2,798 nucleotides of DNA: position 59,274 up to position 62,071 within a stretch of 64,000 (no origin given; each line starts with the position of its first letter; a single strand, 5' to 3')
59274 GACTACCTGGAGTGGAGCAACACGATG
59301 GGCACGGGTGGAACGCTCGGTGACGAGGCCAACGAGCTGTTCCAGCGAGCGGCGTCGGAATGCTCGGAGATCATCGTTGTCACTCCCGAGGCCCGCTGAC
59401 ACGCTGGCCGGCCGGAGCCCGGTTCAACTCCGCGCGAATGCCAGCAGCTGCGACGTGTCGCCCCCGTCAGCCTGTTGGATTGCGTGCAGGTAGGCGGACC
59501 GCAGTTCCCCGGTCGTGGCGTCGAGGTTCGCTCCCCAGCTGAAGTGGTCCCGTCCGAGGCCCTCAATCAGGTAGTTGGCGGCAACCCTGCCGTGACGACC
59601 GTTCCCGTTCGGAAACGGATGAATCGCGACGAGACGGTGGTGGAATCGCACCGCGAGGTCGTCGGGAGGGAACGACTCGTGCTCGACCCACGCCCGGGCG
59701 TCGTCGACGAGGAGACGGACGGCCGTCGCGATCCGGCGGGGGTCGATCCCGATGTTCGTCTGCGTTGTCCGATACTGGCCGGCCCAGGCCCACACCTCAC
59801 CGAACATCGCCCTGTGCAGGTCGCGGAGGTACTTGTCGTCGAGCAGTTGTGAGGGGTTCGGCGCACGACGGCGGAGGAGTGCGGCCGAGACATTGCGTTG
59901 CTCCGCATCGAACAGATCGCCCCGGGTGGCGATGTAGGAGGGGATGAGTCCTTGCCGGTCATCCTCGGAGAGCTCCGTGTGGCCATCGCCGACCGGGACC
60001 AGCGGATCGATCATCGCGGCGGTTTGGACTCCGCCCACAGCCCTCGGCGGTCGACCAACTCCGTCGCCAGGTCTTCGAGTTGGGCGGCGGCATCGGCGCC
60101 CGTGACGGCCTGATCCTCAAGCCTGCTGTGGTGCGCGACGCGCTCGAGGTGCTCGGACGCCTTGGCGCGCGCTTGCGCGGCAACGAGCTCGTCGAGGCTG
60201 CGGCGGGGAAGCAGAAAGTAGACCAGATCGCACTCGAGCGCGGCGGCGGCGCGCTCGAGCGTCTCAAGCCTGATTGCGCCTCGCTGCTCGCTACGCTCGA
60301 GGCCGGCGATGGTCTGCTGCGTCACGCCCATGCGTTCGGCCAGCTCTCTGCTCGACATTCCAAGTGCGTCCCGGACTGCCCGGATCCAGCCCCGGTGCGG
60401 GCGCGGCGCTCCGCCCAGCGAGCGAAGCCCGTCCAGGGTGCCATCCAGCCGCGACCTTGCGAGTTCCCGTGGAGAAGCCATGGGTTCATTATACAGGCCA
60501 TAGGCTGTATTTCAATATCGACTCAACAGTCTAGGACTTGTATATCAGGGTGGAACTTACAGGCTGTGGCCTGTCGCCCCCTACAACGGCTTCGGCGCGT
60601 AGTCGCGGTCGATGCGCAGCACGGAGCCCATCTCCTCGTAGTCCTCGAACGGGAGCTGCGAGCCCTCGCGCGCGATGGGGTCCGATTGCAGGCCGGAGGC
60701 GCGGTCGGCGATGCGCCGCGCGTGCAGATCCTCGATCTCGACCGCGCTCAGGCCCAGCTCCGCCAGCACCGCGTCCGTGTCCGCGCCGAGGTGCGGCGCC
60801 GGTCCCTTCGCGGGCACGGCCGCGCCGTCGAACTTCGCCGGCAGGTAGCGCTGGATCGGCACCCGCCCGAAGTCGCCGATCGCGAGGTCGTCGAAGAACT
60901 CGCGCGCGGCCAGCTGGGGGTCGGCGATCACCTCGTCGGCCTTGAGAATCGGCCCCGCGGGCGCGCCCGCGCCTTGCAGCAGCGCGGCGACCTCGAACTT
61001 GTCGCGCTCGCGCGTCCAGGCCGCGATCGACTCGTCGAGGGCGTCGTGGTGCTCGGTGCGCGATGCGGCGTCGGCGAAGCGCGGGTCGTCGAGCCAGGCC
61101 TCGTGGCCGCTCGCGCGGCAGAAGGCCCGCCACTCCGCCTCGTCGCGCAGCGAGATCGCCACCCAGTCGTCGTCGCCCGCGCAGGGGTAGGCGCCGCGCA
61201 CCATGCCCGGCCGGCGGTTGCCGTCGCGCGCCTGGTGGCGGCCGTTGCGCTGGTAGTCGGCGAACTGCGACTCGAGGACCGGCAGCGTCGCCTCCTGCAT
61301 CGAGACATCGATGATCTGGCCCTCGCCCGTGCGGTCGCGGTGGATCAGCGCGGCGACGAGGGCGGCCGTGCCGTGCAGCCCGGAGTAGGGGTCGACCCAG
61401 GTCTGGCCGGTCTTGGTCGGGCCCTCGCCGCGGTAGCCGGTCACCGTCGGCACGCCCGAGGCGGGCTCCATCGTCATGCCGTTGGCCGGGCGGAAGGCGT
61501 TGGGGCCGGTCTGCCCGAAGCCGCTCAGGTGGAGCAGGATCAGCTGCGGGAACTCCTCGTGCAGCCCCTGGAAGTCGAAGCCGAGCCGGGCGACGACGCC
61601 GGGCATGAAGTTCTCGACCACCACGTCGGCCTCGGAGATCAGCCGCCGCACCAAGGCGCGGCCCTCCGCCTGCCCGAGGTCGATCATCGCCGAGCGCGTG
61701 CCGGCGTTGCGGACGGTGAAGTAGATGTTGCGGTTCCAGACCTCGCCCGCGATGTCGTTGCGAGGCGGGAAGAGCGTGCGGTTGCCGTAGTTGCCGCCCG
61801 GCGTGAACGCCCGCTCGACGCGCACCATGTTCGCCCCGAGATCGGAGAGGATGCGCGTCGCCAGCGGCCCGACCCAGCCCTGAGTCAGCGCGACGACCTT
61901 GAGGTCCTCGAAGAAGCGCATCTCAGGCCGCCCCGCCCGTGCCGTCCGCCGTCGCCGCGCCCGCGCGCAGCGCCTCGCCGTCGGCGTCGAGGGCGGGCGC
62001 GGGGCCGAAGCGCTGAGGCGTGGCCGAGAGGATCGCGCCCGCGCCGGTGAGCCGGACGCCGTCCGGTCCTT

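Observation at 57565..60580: Lower-GC island of about 3 kb with a DCC oxidoreductase, Cys-rich peptide operon and Fic module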

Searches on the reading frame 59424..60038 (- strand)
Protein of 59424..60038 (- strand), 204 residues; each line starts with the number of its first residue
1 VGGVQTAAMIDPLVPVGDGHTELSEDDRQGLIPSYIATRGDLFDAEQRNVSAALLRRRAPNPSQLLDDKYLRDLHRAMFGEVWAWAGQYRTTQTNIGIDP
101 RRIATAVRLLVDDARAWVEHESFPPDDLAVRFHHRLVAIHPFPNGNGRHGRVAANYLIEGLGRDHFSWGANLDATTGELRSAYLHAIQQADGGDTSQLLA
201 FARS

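Call 3: search_protein_families(library=pfam, proteins=[window:59424-60038:-], max_evalue=0.1)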
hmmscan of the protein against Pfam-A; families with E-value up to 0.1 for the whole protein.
window:59424-60038:- (204 aa): 1 family
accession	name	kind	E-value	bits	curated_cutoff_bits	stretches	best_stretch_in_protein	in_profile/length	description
PF02661.23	Fic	-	7.8e-14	52.7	24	1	66-157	2-92/93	Fic/DOC family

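Call 4: search_protein_families(library=ncbifam, proteins=[window:59424-60038:-], max_evalue=0.1)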
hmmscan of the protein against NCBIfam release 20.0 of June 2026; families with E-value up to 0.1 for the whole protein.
window:59424-60038:- (204 aa): 7 families
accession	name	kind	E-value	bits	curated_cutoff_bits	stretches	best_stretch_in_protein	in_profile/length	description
TIGR02613.1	mob_myst_B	hypoth_equivalog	3.1e-63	213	124.4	1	21-203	2-186/186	mobile mystery protein B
NF045983.1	ProtAdnltaseVbhT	equivalog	3.8e-05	23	800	1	67-92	55-80/419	type II toxin-antitoxin system protein adenylyltransferase VbhT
NF010653.0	PRK14052.1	equivalog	6.1e-05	22.3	364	1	48-167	261-373/387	VopS family T3SS effector adenosine monophosphate-protein transferase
NF046029.1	ProtAdlyltaseNmFic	equivalog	0.00019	21.2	230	1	69-159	30-116/177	protein adenylyltransferase Fic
NF046030.1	ProtAdlyltaseSoFic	equivalog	0.00039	19.5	550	1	128-158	182-212/361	protein adenylyltransferase Fic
NF041381.1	XopAC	subfamily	0.0021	16.9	450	1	126-156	379-409/451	XopAC/AvrAC family type III secretion system effector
NF007672.0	PRK10347.1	equivalog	0.0024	17.6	181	1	70-97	58-85/200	putative adenosine monophosphate-protein transferase Fic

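Call 91: search_protein_families(library=padloc, proteins=[window:59424-60038:-], max_evalue=0.01)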
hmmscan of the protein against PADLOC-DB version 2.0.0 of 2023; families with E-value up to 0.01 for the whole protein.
window:59424-60038:- (204 aa): 8 families
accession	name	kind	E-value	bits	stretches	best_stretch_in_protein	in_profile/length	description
PDLC04839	PDC-S04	-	2.4e-18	64.6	1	61-199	54-195/205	-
PDLC04838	PDC-S04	-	2.8e-17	61.2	1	37-168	34-171/209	-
PDLC03963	SoFic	-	2.2e-09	35.2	1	65-152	113-206/361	-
PDLC04840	PDC-S04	-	1.7e-07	29.2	1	37-158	46-174/227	-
PDLC04836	PDC-S04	-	3.2e-07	27.8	1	66-152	89-181/244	-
PDLC04837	PDC-S04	-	1.4e-05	22.5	1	66-152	85-177/234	-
PDLC04842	PDC-S04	-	0.00018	19.3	1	69-157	45-129/202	-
PDLC04841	PDC-S04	-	0.0009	17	1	69-158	143-228/292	-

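Call 92: search_solved_structures(query=window:59424-60038:-, max_evalue=0.001)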
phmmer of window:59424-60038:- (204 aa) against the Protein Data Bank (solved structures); distinct sequences matched with E-value up to 0.001: 16.
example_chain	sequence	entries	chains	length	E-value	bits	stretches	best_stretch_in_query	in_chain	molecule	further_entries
9yz5_A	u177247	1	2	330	3.1e-08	37.1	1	72-201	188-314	Protein adenylyltransferase FICD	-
4u0s_A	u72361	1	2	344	3.4e-08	36.9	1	72-201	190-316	Adenosine monophosphate-protein transferase FICD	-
6i7j_A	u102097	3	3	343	3.5e-08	36.9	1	72-201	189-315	Adenosine monophosphate-protein transferase FICD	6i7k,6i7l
6i7h_A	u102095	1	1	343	3.5e-08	36.9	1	72-201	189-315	Adenosine monophosphate-protein transferase FICD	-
6i7i_A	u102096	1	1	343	3.5e-08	36.9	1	72-201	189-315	Adenosine monophosphate-protein transferase FICD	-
6i7g_A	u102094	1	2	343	3.5e-08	36.9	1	72-201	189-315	Adenosine monophosphate-protein transferase FICD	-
4u04_A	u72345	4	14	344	3.5e-08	36.9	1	72-201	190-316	Adenosine monophosphate-protein transferase FICD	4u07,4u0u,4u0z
6zmd_B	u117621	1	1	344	1.4e-07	34.9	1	72-201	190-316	Protein adenylyltransferase FICD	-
5jj7_A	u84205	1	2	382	2.9e-07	33.9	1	46-158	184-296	Adenosine monophosphate-protein transferase FICD homolog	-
5jj6_A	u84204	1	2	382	3e-07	33.9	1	47-158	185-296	Adenosine monophosphate-protein transferase FICD homolog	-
8wt0_A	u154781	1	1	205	3.1e-07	33.8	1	42-174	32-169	Cell filamentation protein Fic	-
7b7z_A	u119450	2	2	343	8.7e-07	32.3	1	72-201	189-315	Protein adenylyltransferase FICD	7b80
3cuc_A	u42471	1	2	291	1.7e-06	31.4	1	110-162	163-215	Protein of unknown function with a Fic domain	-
4x2e_A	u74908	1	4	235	3.8e-05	27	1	56-153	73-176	Fic family protein putative filamentation induced by cAMP protein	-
4x2c_A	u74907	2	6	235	3.9e-05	26.9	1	57-153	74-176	Fic family protein putative filamentation induced by cAMP protein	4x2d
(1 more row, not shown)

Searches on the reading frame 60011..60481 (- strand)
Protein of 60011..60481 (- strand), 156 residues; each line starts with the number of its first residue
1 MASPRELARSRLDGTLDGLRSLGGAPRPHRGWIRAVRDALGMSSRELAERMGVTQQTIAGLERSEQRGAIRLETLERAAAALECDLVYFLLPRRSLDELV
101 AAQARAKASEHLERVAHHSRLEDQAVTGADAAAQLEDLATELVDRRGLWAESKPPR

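Call 3: search_protein_families(library=pfam, proteins=[window:60011-60481:-], max_evalue=0.1)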
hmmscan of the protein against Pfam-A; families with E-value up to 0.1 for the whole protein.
window:60011-60481:- (156 aa): 11 families
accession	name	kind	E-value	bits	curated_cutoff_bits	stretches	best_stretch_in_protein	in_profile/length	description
PF01381.28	HTH_3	-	4.9e-13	49.3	23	1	33-89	1-55/55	Helix-turn-helix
PF13560.12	HTH_31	-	7.6e-06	26.6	27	1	34-85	7-57/64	Helix-turn-helix domain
PF13443.12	HTH_26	-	7.6e-06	26.5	22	1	36-86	5-54/63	Cro/C1-type HTH DNA-binding domain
PF13413.12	HTH_25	-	0.0091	16.2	24.6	1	33-63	2-32/62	Helix-turn-helix domain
PF12844.13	HTH_19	-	0.0098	16.2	30.2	1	33-88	4-57/64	Helix-turn-helix domain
PF07022.19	Phage_CI_repr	-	0.013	16.3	22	1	34-60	4-31/65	Bacteriophage CI repressor helix-turn-helix domain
PF08281.18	Sigma70_r4_2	-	0.013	15.5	25.7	1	37-58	22-43/54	Sigma-70, region 4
PF13518.12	HTH_28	-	0.014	15.9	25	1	33-67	6-38/52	Helix-turn-helix domain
PF13384.12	HTH_23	-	0.017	15.4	24.6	1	33-59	8-35/50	Homeodomain-like domain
PF12802.13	MarR_2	-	0.019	15.6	27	1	34-58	12-37/61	MarR family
PF18024.7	HTH_50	-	0.04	14.1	27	1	43-59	25-41/50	Helix-turn-helix domain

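Call 4: search_protein_families(library=ncbifam, proteins=[window:60011-60481:-], max_evalue=0.1)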
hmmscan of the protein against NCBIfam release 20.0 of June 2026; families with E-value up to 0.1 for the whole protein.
window:60011-60481:- (156 aa): 16 families
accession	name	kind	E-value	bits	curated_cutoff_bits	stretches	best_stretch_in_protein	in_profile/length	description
TIGR02612.1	mob_myst_A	hypoth_equivalog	3.6e-47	160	122.6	1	6-150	3-149/150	mobile mystery protein A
TIGR03070.1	couple_hipB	subfamily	2.1e-05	24.4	71.65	1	33-85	7-57/58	type II toxin-antitoxin system Y4mF family antitoxin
NF006015.0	PRK08154.1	subfamily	3.3e-05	23.2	204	1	33-90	35-90/314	anaerobic benzoate catabolism transcriptional regulator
TIGR03830.1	CxxCG_CxxCG_HTH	subfamily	0.001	18.9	61.8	1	33-70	70-107/127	type II TA system antitoxin MqsA family protein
NF010465.0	PRK13890.1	equivalog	0.002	18.2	96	1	37-116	14-95/121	conjugal transfer protein TrbA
NF052239.1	antitox_spr1629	equivalog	0.0054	15.9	335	1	33-94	7-66/377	spr1629 family repressor/antitoxin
TIGR03879.1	near_KaiC_dom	domain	0.0066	16.9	65.1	1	35-69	29-63/91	probable regulatory domain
TIGR00270.2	TIGR00270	equivalog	0.0082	16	110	1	32-66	79-113/159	multiprotein bridging factor aMBF1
NF007408.0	PRK09943.1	equivalog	0.0094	15.5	211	1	34-83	13-60/185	HTH-type transcriptional regulator PuuR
NF041951.1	phage_RstR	subfamily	0.012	15.8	80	1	33-102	7-74/108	RstR family transcriptional repressor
TIGR02607.1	antidote_HigA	equivalog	0.02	14.7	47.7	1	38-61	17-40/81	HigA family addiction module antitoxin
NF007271.0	PRK09726.1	equivalog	0.021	14.8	79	1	33-84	17-66/88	type II toxin-antitoxin system antitoxin HipB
NF041265.1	NadS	equivalog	0.049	13.9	60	0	33-65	35-67/94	NadS family protein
NF047948.1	male_kill_WMK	equivalog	0.05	13.1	300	1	34-124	11-97/300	WO male-killing family protein Wmk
NF003162.0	PRK04140.1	equivalog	0.068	12.2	263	1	33-72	131-174/317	transcriptional regulator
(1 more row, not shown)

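Call 91: search_protein_families(library=padloc, proteins=[window:60011-60481:-], max_evalue=0.01)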
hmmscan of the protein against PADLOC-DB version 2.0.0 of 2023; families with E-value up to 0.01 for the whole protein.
window:60011-60481:- (156 aa): 11 families
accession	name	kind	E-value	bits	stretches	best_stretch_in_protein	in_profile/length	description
PDLC02926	HTH_VI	-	7.6e-08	30.5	1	33-109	6-81/92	-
PDLC03949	RmrA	-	6.9e-07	26.4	1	34-137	8-102/363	-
PDLC04142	capH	-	1.3e-05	24.2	1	32-105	10-78/103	capH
PDLC03952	RmrA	-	9.1e-05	19.4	1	33-95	27-87/395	-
PDLC03953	RmrA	-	0.00013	19.4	1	33-103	10-80/373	-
PDLC03947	RmrA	-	0.00017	18.5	1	33-100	16-81/383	-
PDLC03946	RmrA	-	0.00061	16.6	1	35-93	9-65/357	-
PDLC03954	RmrA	-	0.0037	14.2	1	33-91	15-71/380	-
PDLC03951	RmrA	-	0.0078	13.2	1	34-94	14-72/400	-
PDLC03948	RmrA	-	0.0086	13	0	33-93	13-71/397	-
PDLC03945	RmrA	-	0.0089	13.2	0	34-91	8-63/394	-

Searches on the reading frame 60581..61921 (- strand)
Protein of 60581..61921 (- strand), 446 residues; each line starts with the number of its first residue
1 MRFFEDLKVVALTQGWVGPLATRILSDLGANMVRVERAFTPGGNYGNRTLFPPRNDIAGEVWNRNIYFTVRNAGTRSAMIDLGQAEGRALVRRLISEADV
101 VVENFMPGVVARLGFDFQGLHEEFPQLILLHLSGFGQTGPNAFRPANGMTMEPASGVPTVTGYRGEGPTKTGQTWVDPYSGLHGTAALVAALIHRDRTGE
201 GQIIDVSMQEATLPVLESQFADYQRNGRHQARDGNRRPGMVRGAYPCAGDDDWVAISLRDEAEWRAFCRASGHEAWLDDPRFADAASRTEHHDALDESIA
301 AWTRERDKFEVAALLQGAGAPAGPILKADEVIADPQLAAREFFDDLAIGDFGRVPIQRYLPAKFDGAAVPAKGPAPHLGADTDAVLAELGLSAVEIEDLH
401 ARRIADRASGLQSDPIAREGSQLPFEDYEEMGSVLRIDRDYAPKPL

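Call 3: search_protein_families(library=pfam, proteins=[window:60581-61921:-], max_evalue=0.1)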
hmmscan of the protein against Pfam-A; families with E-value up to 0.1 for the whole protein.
window:60581-61921:- (446 aa): 2 families
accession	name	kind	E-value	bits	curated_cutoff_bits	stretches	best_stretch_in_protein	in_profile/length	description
PF02515.22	CoA_transf_3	-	3.1e-98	329.7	23.3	1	5-382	2-366/366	CoA-transferase family III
PF17782.7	DprA_WH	-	0.044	14.3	22.9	0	370-402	2-34/61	DprA winged helix domain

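Call 4: search_protein_families(library=ncbifam, proteins=[window:60581-61921:-], max_evalue=0.1)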
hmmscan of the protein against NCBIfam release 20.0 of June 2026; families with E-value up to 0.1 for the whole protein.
window:60581-61921:- (446 aa): 7 families
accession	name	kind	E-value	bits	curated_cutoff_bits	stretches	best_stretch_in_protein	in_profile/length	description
NF052585.1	SucGlutTfsCaiB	equivalog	5.8e-63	212.8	750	1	6-390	10-389/394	succinate--glutarate CoA-transferase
NF003809.0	PRK05398.1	subfamily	2e-62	211.1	442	1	5-403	6-414/416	formyl-CoA transferase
TIGR03253.1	oxalate_frc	equivalog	2.6e-60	204.3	504.2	1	5-403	5-414/416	formyl-CoA transferase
NF041294.1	Scnl_mescCoAtase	equivalog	7.1e-53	180.1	700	1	1-348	1-342/381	succinyl-CoA:mesaconate CoA-transferase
NF008511.0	PRK11430.1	equivalog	5.4e-48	164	522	1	4-343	10-338/381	CoA:oxalate CoA-transferase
NF002914.1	PRK03525.1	equivalog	5.4e-29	101.3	413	1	5-404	11-396/400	L-carnitine CoA-transferase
TIGR04253.1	mesacon_CoA_iso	equivalog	2.2e-16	59.9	725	1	7-405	6-400/403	2-methylfumaryl-CoA isomerase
